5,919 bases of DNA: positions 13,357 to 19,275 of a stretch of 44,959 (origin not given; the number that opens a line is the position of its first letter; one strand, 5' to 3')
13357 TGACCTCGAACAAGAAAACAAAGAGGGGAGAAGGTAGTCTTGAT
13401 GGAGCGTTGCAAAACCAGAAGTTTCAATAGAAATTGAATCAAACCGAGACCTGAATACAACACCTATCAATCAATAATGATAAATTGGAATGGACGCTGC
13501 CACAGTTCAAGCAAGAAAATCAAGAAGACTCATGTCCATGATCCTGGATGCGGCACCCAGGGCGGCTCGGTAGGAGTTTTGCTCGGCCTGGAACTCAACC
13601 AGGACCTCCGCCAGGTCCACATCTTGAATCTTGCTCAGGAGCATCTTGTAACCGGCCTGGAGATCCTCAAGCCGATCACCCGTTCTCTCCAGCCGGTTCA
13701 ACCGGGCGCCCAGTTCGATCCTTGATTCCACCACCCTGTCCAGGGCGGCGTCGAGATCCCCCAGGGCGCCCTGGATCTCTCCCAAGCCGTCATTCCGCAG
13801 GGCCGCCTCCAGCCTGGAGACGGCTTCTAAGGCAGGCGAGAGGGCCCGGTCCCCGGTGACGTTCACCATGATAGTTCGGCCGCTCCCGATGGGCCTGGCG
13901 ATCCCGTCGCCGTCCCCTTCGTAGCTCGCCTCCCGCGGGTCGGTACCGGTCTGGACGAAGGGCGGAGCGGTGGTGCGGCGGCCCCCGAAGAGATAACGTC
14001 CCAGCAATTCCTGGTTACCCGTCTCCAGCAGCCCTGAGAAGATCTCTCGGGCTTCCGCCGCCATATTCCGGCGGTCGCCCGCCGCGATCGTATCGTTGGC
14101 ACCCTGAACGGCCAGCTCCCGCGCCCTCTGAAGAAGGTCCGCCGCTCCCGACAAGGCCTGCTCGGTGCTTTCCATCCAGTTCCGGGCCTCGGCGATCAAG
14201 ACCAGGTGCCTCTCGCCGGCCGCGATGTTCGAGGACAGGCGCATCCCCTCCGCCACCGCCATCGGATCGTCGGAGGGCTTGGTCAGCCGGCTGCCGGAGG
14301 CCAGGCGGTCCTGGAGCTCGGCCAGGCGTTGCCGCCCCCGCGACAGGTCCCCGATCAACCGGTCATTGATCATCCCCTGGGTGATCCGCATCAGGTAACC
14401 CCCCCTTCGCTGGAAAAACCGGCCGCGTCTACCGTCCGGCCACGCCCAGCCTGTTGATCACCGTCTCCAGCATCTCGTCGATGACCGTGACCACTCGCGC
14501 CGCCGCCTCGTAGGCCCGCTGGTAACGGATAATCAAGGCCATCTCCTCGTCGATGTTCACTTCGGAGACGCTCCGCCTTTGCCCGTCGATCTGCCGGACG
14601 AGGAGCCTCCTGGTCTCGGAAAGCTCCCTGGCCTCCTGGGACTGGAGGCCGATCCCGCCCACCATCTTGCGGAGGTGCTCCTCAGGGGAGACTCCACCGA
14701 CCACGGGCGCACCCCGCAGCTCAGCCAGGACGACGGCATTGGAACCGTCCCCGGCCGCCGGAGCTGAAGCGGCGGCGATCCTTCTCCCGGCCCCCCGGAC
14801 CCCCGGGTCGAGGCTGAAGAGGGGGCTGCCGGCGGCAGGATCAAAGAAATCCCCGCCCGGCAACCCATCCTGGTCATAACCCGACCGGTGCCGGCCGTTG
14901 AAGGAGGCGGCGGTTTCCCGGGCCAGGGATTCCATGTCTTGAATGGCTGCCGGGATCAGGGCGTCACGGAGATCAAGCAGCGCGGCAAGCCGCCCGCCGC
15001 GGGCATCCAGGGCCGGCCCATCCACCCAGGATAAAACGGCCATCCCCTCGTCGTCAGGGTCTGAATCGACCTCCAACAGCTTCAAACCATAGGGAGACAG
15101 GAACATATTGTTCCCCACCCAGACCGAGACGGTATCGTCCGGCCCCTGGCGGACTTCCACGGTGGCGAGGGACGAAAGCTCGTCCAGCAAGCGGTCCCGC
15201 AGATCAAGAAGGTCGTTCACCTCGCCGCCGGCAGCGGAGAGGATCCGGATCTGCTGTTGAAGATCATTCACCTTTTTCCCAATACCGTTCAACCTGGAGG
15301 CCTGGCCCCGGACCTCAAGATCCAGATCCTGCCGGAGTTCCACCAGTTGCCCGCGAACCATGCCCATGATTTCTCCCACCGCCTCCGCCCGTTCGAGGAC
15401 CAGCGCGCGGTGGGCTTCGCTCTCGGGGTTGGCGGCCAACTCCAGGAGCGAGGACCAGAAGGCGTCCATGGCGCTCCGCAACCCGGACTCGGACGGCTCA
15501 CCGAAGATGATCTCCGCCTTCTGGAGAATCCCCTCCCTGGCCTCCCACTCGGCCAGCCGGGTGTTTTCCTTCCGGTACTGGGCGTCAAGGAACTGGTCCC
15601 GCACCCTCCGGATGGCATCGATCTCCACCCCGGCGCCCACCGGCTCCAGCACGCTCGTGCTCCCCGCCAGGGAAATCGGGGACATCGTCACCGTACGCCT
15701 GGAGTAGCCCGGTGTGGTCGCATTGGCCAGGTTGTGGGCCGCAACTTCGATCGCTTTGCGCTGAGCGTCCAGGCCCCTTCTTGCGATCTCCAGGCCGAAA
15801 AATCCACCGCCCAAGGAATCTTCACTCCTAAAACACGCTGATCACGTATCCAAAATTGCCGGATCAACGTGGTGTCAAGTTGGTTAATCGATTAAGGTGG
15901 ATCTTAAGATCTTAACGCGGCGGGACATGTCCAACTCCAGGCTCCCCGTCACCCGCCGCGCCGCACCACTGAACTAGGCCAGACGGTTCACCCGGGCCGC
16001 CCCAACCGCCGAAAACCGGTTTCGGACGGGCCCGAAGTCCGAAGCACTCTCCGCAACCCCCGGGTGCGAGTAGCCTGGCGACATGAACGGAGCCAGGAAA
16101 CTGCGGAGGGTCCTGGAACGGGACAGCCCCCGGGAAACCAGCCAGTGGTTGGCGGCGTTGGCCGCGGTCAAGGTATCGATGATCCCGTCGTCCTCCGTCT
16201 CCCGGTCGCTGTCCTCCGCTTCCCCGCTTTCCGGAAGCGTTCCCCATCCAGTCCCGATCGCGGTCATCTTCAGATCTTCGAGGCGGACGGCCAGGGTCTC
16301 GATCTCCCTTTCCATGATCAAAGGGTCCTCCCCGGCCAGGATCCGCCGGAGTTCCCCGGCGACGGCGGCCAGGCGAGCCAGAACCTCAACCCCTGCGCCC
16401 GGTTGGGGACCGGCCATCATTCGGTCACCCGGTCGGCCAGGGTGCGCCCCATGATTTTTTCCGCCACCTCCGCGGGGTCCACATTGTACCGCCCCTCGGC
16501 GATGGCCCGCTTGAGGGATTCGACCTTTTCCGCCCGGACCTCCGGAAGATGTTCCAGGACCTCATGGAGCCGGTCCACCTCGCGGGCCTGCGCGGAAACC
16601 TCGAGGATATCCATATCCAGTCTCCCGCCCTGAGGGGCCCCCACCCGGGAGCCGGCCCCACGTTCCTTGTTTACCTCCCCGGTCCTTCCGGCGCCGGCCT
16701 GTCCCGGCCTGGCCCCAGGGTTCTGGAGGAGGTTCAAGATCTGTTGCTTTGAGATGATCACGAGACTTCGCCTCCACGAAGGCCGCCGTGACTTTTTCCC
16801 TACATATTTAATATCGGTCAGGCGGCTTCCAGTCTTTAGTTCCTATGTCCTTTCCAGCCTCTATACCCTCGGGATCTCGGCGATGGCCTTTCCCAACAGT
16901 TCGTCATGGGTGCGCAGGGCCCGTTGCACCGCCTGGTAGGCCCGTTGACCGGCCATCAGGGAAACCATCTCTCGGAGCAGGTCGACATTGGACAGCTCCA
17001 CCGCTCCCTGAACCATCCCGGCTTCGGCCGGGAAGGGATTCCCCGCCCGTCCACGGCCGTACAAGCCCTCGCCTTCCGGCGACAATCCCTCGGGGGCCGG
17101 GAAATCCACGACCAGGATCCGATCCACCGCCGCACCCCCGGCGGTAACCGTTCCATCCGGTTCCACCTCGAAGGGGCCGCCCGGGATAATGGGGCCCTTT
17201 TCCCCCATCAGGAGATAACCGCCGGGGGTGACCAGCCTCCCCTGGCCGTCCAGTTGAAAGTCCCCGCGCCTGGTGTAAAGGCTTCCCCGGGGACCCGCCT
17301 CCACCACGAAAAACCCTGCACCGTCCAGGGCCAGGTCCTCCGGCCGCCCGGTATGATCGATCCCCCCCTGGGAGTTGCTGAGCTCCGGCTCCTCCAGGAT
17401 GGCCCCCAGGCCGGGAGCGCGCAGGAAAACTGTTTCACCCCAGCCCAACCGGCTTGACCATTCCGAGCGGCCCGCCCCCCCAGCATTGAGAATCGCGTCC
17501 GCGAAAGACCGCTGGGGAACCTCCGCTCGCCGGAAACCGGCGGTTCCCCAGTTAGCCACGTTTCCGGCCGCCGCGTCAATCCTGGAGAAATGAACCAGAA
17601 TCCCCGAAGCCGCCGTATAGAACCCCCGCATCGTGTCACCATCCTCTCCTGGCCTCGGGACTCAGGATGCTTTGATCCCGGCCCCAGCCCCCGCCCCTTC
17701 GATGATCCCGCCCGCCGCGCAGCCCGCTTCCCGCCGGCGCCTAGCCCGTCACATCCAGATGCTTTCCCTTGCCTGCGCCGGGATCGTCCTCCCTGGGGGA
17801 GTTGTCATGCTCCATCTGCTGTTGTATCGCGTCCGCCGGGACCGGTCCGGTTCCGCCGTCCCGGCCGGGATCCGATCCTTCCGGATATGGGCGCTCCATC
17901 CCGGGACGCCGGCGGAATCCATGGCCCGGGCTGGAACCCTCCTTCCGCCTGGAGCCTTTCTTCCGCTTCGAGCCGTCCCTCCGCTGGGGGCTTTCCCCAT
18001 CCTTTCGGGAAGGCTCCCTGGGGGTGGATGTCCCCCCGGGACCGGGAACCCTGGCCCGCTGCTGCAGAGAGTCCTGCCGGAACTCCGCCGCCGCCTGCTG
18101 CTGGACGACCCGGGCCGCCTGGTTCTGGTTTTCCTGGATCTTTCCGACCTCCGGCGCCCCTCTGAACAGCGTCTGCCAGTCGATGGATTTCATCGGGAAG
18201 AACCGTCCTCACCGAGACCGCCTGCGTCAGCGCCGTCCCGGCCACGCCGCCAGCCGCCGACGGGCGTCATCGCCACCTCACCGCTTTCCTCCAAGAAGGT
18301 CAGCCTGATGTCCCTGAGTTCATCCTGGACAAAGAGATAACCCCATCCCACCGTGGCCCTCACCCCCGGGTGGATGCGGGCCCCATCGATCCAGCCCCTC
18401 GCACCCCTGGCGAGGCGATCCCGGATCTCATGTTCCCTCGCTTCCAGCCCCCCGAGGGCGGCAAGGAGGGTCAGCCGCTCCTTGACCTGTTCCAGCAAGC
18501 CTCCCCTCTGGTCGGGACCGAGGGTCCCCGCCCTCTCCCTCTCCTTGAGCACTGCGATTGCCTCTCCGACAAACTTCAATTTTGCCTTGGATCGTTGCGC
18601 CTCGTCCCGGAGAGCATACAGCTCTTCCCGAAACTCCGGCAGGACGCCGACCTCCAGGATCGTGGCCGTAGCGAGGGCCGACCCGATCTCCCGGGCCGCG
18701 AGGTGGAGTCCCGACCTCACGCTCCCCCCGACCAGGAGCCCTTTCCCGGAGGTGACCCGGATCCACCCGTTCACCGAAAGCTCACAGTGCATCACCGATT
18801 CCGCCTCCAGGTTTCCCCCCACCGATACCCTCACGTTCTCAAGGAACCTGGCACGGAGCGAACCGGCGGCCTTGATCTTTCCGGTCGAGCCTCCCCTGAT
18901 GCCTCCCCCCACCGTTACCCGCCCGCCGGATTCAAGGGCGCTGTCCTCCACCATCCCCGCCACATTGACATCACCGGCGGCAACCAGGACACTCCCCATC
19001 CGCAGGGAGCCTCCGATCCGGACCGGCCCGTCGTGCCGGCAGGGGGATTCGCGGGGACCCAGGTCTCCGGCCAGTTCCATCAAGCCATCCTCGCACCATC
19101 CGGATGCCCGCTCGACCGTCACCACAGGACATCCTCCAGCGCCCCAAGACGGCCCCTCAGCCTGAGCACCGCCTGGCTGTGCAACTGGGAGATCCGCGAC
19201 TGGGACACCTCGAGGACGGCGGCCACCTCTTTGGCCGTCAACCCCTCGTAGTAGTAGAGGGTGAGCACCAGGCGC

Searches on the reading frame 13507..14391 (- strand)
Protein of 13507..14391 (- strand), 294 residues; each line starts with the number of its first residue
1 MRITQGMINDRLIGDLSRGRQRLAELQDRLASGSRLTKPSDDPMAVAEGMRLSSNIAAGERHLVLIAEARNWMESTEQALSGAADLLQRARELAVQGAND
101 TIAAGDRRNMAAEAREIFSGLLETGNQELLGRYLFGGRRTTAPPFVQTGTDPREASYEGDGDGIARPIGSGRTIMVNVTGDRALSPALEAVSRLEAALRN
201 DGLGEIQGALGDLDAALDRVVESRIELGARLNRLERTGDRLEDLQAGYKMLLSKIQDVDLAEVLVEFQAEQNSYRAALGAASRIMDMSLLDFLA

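Call 6: search_protein_families(library=pfam, proteins=[window:13507-14391:-], max_evalue=0.001)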
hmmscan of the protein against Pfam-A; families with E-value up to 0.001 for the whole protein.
window:13507-14391:- (294 aa): 2 families
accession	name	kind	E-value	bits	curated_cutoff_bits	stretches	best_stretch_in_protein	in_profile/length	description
PF00669.25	Flagellin_N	-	1.5e-11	44.9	26.6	1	18-126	16-124/139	Bacterial flagellin N-terminal helical region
PF00700.27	Flagellin_C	-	2.1e-07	31.6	23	1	213-293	4-86/86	Bacterial flagellin C-terminal helical region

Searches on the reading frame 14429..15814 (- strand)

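Call 6: search_protein_families(library=pfam, proteins=[window:14429-15814:-], max_evalue=0.001)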
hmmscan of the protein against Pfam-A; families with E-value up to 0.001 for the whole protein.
window:14429-15814:- (461 aa): 3 families
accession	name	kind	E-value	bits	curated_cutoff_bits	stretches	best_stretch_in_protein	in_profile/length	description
PF22638.1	FlgK_D1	-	5.1e-48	164.1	28.6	1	98-324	2-233/233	Flagellar hook-associated protein FlgK helical domain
PF06429.18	Flg_bbr_C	-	1.5e-12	47.3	23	1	416-454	7-45/46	Flagellar basal body rod FlgEFG protein C-terminal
PF00460.25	Flg_bb_rod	-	1.6e-06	28.4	20.7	1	8-37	1-30/31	Flagella basal body rod protein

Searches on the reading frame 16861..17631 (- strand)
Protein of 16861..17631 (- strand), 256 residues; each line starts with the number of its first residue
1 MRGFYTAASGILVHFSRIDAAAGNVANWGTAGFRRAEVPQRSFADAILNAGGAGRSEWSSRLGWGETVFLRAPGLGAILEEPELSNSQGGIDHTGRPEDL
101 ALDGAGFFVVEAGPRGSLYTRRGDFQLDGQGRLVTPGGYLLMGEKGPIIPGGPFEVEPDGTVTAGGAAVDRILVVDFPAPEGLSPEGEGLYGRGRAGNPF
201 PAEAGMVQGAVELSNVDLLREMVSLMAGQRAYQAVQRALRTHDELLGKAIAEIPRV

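Call 6: search_protein_families(library=pfam, proteins=[window:16861-17631:-], max_evalue=0.001)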
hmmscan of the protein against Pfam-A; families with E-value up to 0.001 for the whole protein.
window:16861-17631:- (256 aa): 2 families
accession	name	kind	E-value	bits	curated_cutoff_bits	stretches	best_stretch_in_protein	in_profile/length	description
PF06429.18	Flg_bbr_C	-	7.2e-15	54.7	23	1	208-250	2-44/46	Flagellar basal body rod FlgEFG protein C-terminal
PF22692.1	LlgE_F_G_D1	-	6.2e-12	45.9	27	1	101-163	1-63/64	Flagellar hook protein FlgE/F/G D1 domain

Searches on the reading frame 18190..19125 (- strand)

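Call 13: search_protein_families(library=pfam, proteins=[window:18190-19125:-], max_evalue=0.00001)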
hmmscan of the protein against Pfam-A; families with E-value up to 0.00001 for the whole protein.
window:18190-19125:- (311 aa): 1 family
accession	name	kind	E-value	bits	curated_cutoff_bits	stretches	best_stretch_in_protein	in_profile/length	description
PF03961.19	FapA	-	3.3e-41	142.1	31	1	32-277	19-267/272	Flagellar Assembly Protein A beta solenoid domain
